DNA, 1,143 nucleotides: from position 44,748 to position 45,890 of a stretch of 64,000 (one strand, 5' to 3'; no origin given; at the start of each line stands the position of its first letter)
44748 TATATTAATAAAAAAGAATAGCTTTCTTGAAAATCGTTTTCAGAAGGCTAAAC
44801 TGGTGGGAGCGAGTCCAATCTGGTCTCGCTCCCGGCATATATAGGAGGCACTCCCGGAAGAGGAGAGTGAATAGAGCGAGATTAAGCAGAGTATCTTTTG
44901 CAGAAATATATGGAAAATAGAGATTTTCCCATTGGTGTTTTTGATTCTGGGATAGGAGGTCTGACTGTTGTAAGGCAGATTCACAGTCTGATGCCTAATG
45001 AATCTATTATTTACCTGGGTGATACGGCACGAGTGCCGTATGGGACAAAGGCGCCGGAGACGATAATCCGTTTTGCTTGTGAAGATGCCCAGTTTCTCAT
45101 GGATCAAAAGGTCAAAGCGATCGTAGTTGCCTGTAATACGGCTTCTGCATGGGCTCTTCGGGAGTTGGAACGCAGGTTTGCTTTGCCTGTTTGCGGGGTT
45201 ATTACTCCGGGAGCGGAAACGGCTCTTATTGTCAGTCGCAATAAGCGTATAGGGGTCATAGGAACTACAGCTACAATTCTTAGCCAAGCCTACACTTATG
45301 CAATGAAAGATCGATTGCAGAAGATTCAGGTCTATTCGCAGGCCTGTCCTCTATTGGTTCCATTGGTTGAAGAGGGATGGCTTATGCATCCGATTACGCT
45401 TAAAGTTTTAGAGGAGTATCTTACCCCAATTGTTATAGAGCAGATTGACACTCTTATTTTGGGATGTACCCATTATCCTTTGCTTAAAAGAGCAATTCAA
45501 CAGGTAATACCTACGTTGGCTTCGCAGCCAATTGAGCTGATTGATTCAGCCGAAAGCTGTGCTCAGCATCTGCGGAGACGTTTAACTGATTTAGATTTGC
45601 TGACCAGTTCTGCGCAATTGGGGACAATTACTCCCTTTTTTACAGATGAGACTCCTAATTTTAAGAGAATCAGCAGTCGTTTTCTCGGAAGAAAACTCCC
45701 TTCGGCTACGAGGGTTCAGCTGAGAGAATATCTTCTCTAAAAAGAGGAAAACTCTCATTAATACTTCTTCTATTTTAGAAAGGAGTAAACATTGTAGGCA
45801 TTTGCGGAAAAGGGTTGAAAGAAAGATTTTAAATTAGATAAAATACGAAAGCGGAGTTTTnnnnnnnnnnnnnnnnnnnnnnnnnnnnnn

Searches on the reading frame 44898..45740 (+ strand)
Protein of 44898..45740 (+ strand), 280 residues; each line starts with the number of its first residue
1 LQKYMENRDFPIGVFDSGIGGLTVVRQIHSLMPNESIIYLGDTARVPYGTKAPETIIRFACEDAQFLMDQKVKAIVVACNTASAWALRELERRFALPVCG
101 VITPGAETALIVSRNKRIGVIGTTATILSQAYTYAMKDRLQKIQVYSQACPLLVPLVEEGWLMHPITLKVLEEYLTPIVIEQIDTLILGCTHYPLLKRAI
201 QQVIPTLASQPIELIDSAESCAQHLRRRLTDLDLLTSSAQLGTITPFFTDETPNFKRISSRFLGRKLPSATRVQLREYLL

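Call 64: search_protein_families(library=pfam, proteins=[window:44898-45740:+], max_evalue=0.00001)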
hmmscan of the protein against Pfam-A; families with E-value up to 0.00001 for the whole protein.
window:44898-45740:+ (280 aa): 1 family
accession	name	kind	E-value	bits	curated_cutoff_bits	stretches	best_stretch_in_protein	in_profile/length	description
PF01177.27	Asp_Glu_race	-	1.8e-20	74.1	31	1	24-223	16-209/211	Asp/Glu/Hydantoin racemase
